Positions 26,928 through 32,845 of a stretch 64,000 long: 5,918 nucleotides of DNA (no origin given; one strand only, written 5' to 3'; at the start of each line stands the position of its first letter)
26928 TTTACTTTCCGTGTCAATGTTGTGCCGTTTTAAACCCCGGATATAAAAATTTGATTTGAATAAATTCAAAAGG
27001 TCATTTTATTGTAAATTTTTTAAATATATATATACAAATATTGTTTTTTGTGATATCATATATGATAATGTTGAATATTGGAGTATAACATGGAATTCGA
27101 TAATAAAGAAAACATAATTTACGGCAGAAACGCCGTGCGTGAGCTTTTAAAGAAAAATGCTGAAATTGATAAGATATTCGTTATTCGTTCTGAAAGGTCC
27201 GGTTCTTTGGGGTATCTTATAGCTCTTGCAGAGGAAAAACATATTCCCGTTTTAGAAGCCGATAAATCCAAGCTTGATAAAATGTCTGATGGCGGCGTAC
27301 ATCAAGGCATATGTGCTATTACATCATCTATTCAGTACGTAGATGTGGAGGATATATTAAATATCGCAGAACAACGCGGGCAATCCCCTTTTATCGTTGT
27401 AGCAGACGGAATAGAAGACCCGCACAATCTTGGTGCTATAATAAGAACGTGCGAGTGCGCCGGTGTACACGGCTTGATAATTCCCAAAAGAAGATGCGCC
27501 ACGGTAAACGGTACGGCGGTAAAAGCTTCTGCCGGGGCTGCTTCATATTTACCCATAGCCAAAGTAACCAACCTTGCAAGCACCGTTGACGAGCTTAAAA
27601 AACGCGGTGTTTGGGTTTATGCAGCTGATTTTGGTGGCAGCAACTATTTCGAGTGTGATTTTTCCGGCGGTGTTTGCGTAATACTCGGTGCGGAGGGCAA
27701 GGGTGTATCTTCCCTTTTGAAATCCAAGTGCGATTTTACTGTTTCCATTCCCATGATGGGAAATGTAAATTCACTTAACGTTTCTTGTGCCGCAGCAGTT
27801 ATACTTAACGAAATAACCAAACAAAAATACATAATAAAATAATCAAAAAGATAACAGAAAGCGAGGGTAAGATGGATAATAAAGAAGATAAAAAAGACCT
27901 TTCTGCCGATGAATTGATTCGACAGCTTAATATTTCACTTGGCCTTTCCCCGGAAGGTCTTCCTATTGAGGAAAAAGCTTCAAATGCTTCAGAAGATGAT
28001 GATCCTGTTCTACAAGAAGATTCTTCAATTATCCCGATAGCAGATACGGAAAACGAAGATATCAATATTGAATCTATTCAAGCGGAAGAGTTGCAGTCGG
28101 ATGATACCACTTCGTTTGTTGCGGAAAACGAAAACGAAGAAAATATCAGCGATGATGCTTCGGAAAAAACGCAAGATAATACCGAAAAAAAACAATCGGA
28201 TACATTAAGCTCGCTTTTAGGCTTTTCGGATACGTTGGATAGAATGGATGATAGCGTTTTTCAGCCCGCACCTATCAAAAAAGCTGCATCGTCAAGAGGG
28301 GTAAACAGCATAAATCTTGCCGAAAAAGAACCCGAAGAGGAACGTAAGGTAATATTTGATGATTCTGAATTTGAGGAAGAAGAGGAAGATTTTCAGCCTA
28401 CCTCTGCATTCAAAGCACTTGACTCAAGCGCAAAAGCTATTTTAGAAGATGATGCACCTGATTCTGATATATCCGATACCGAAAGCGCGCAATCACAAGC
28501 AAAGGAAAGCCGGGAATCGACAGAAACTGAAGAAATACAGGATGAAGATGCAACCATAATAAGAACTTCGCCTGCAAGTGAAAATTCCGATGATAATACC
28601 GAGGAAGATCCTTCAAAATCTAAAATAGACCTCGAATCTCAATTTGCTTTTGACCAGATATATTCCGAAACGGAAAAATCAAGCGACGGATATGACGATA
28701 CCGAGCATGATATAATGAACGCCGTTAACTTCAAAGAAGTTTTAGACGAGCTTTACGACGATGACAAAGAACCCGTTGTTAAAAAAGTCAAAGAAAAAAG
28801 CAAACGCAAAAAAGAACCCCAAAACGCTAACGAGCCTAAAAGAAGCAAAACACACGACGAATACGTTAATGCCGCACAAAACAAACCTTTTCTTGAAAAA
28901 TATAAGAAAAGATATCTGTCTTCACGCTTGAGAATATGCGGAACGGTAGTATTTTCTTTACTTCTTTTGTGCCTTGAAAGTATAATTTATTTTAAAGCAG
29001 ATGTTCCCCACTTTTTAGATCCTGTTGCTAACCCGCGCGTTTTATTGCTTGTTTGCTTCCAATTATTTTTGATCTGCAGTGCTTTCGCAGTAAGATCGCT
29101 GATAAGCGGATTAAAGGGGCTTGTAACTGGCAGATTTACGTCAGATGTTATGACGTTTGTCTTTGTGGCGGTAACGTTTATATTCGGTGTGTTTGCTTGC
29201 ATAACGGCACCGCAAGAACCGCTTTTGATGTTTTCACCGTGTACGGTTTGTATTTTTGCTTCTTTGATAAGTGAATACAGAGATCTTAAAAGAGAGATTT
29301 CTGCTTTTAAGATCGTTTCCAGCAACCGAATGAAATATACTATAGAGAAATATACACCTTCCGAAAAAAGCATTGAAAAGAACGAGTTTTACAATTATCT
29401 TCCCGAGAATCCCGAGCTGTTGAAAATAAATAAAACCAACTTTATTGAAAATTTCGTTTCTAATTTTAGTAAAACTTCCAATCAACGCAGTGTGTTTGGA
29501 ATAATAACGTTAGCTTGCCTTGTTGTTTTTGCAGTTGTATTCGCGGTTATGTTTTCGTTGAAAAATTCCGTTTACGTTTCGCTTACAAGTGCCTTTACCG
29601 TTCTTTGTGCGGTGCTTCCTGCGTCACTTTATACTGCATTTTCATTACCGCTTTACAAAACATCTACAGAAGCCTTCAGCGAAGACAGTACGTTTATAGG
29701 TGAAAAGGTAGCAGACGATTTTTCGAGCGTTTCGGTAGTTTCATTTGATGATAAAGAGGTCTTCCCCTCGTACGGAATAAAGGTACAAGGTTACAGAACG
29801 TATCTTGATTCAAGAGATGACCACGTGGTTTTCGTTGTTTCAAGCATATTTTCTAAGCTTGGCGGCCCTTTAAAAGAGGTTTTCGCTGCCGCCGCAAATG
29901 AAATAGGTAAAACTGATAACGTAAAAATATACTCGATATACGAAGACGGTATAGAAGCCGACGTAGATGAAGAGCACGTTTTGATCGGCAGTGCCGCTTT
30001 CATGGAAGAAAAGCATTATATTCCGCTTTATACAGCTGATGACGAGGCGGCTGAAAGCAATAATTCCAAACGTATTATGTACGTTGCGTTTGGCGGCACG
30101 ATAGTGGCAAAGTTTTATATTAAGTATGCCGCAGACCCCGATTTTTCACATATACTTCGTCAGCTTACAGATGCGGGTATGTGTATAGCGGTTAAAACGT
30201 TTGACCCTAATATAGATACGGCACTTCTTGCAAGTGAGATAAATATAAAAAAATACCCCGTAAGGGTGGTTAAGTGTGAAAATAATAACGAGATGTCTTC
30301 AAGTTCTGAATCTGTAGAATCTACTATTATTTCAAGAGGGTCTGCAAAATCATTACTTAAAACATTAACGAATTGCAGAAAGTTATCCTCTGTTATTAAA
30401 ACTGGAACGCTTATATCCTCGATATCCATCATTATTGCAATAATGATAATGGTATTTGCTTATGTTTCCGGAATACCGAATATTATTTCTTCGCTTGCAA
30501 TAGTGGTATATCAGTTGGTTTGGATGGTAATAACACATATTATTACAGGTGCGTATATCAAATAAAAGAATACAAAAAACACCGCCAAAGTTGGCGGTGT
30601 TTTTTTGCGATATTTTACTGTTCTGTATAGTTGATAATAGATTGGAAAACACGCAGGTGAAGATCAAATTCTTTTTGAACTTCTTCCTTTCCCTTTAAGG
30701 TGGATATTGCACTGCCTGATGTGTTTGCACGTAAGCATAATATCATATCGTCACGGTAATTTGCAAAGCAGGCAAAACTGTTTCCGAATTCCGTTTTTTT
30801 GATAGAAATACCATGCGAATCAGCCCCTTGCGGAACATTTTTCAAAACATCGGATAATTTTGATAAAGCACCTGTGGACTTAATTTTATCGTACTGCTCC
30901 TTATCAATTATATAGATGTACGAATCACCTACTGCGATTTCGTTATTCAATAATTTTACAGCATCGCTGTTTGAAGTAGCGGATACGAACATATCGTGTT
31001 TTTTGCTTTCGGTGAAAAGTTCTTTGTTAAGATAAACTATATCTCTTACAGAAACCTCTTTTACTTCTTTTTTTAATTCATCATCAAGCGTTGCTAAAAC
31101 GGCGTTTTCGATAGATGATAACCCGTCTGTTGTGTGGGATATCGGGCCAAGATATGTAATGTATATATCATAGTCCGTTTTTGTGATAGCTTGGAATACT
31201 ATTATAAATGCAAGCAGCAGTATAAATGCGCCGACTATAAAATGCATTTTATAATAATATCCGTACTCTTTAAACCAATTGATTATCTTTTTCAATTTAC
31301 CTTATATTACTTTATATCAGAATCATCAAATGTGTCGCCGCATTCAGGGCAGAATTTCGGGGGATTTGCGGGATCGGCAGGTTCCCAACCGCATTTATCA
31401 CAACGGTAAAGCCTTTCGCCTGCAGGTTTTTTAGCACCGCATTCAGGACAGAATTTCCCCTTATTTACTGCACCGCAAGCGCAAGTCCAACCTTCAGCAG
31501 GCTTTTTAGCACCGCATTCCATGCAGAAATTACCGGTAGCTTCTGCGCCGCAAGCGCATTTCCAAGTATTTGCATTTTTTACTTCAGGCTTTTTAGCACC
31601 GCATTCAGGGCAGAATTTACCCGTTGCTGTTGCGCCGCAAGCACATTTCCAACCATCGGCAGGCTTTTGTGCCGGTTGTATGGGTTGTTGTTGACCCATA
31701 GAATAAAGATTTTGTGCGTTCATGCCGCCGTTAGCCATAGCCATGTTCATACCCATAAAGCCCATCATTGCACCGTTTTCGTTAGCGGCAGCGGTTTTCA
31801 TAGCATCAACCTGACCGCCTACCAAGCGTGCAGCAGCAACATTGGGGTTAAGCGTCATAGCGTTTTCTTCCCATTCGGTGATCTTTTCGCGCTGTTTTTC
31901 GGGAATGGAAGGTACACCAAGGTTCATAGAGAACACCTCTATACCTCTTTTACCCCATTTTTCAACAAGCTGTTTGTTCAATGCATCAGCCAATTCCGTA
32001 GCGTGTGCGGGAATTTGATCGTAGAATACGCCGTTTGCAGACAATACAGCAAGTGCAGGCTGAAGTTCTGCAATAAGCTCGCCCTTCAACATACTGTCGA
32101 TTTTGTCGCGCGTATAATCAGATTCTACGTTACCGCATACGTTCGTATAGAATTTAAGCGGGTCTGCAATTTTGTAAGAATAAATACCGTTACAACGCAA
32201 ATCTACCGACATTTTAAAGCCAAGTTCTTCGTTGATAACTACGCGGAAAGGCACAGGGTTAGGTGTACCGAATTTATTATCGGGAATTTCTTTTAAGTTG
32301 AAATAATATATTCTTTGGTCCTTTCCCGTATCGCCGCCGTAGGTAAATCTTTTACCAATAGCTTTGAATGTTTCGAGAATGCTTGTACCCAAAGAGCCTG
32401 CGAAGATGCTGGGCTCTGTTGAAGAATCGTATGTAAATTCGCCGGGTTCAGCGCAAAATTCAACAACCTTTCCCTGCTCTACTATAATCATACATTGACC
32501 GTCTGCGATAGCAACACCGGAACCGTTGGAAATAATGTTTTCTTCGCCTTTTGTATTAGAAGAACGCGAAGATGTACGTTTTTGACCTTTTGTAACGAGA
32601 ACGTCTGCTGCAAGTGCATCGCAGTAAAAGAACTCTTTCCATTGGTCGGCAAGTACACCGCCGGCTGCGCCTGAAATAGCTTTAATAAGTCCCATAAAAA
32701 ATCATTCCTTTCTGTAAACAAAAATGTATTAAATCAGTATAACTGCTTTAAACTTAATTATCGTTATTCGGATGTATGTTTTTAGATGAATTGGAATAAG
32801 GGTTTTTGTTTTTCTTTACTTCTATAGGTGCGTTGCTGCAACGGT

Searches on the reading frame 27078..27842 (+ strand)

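Call 10: search_protein_families(library=pfam, proteins=[window:27078-27842:+], max_evalue=0.001)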
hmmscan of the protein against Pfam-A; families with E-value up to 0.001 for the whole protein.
window:27078-27842:+ (254 aa): 2 families
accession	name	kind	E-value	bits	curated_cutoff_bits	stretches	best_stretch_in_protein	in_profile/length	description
PF00588.24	SpoU_methylase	-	4.5e-45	153.7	29.7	1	105-243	2-141/142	SpoU rRNA Methylase family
PF08032.17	SpoU_sub_bind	-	1e-20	74.3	22.8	1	13-87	1-75/76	RNA 2'-O ribose methyltransferase substrate binding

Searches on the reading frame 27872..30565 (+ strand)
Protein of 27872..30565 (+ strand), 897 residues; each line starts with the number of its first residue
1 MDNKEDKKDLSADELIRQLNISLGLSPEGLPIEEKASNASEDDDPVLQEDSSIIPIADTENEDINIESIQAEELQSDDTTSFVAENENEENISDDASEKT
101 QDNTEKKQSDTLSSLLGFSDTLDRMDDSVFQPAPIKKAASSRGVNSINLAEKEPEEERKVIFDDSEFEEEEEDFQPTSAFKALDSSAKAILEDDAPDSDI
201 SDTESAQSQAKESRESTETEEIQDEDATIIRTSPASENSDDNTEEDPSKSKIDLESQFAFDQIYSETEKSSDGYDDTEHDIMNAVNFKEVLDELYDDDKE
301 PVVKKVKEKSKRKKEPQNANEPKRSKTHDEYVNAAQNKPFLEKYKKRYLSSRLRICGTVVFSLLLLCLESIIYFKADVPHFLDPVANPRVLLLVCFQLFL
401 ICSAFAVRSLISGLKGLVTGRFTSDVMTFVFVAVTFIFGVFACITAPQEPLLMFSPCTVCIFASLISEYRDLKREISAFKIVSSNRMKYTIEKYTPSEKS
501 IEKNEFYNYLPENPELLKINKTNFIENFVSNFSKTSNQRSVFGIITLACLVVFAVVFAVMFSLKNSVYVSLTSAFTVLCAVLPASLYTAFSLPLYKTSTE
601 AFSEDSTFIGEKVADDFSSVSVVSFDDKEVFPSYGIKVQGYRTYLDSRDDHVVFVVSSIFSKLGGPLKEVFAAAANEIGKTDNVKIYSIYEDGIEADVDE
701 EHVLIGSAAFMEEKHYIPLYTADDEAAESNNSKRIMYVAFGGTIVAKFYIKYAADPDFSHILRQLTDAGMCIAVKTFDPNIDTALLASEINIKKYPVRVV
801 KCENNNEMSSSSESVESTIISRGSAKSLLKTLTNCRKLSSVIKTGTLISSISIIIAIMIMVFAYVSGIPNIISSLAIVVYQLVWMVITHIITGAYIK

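Call 10: search_protein_families(library=pfam, proteins=[window:27872-30565:+], max_evalue=0.001)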
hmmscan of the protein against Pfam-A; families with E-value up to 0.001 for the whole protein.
window:27872-30565:+ (897 aa): 0 families

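Call 68: search_protein_families(library=ncbifam, proteins=[window:27872-30565:+], max_evalue=0.001)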
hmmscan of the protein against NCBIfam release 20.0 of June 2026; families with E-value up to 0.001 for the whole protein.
window:27872-30565:+ (897 aa): 2 families
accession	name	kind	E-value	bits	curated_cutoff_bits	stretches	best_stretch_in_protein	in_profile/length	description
TIGR01525.1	ATPase-IB_hvy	subfamily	5.5e-10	38.7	346.25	1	538-795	171-430/560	heavy metal translocating P-type ATPase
NF007952.0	PRK10671.1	equivalog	0.00044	18.5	1316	1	541-794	443-695/838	copper-exporting P-type ATPase CopA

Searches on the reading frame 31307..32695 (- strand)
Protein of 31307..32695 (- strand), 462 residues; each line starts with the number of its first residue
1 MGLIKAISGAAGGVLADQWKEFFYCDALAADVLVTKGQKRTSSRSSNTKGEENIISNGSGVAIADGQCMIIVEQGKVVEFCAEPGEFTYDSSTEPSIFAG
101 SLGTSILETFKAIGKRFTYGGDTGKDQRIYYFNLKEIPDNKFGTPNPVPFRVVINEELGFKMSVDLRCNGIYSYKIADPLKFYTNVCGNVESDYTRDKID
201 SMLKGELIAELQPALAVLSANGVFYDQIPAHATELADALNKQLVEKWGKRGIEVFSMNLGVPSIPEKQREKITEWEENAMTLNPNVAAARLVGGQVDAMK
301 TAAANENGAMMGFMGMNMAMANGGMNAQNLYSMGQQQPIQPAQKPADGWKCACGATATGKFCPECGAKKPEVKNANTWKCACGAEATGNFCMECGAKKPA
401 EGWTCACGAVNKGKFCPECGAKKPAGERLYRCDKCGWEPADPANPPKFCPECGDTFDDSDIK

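Call 10: search_protein_families(library=pfam, proteins=[window:31307-32695:-], max_evalue=0.001)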
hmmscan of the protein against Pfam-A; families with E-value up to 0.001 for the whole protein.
window:31307-32695:- (462 aa): 2 families
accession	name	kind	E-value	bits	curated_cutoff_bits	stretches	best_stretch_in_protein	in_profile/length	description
PF13421.11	Band_7_1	-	6.6e-18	65.5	24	1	52-274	8-205/211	SPFH domain-Band 7 family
PF01145.31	Band_7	-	1.3e-05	25.7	23.6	1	160-274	54-157/176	SPFH domain / Band 7 family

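Call 68: search_protein_families(library=ncbifam, proteins=[window:31307-32695:-], max_evalue=0.001)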
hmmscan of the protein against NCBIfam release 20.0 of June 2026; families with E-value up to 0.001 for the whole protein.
window:31307-32695:- (462 aa): 0 families
